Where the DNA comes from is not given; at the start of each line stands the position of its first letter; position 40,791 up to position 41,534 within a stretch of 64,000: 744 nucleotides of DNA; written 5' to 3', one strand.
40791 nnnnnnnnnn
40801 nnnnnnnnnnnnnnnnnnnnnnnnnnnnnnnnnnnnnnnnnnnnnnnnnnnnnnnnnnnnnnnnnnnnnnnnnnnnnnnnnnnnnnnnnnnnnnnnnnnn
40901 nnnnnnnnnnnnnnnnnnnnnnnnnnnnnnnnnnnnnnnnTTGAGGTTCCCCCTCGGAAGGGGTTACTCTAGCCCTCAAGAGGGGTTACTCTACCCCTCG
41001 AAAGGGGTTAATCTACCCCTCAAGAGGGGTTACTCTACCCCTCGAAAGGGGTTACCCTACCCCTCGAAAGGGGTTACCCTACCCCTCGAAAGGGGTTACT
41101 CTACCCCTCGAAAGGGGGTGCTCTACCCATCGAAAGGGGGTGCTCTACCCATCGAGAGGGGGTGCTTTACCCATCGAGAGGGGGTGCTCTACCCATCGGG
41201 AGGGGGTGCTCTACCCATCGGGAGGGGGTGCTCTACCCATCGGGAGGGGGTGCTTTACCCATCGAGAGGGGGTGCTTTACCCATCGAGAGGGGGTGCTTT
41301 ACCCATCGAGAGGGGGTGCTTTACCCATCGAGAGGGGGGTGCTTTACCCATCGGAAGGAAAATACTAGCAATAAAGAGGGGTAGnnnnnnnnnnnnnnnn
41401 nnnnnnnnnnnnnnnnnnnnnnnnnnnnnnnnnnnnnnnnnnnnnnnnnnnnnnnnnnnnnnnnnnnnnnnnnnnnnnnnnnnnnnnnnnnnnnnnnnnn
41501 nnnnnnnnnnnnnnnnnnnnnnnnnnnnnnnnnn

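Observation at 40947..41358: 19-copy 22-bp tandem array of hairpin units with two sub-families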

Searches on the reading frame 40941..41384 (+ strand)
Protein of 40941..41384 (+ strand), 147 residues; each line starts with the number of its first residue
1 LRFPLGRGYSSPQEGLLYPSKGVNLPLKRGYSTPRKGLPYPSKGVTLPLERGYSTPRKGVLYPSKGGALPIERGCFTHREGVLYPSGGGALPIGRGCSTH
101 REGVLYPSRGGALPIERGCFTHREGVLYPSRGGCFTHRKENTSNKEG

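Call 35: find_homologous_proteins(query=window:40941-41381:+, max_evalue=10)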
Query window:40941-41381:+: 1507 candidates shared short words with the query, none scored E <= 10.
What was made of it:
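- Tried and rejected: Translating the array and searching 5.8 billion proteins, to find arrays miscalled as genes: no hit (call 35).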

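Call 42: search_protein_families(library=ncbifam, proteins=[window:40941-41384:+], max_evalue=1)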
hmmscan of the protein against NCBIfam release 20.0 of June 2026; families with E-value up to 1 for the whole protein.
window:40941-41384:+ (147 aa): 0 families

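Call 43: search_protein_families(library=phrogs, proteins=[window:40941-41384:+], max_evalue=1)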
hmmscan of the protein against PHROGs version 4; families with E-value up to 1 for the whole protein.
window:40941-41384:+ (147 aa): 2 families
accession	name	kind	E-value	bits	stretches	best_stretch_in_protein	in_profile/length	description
phrog_24778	-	unknown function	0.0075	17.3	0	68-83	51-66/66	-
phrog_31723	-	unknown function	0.024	15.7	0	101-119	67-85/123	-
